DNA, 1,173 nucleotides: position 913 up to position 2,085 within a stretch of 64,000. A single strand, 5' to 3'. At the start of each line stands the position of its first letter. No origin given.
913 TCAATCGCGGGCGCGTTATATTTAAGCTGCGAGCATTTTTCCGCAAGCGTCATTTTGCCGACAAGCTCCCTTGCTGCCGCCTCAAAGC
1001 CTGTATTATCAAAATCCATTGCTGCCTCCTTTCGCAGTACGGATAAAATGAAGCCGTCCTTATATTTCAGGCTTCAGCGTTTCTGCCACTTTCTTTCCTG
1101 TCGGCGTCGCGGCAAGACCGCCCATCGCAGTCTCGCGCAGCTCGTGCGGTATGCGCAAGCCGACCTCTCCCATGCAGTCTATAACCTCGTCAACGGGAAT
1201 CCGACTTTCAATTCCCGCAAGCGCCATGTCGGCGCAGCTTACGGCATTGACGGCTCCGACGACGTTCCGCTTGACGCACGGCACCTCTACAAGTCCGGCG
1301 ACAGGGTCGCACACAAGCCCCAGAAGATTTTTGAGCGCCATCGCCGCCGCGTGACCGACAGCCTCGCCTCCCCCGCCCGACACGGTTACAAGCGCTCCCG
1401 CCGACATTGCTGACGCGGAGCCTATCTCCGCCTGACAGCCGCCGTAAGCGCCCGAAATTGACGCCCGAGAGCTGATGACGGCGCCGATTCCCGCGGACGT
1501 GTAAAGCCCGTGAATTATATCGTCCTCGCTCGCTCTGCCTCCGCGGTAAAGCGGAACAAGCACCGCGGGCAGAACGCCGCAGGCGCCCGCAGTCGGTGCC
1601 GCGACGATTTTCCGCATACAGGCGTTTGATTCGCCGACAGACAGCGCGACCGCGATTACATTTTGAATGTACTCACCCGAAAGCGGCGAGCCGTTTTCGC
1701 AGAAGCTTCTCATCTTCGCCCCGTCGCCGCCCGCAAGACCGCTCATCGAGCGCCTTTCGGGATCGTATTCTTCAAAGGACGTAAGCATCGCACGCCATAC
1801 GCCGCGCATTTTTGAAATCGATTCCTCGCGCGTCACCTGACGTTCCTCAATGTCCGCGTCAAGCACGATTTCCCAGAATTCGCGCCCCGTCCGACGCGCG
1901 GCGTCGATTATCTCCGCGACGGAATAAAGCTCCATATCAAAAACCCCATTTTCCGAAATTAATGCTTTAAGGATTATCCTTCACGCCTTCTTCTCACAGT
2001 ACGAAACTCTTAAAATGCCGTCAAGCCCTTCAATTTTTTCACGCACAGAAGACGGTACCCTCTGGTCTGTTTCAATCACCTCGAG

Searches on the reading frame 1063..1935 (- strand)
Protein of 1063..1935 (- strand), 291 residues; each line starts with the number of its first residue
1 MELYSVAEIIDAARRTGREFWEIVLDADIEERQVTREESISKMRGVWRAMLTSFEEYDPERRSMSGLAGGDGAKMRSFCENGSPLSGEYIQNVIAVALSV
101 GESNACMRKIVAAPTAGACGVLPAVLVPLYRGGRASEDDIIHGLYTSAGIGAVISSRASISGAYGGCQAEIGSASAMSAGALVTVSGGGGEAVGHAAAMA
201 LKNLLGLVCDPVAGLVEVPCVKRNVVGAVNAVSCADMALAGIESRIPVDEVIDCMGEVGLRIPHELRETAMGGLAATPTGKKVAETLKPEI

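Call 48: search_protein_families(library=pfam, proteins=[window:1063-1935:-], max_evalue=0.00001)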
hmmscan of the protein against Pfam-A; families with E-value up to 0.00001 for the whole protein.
window:1063-1935:- (291 aa): 1 family
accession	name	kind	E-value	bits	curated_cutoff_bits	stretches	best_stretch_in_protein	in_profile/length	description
PF03313.21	SDH_alpha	-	2.7e-78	263.7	26.4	1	17-275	3-260/260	Serine dehydratase alpha chain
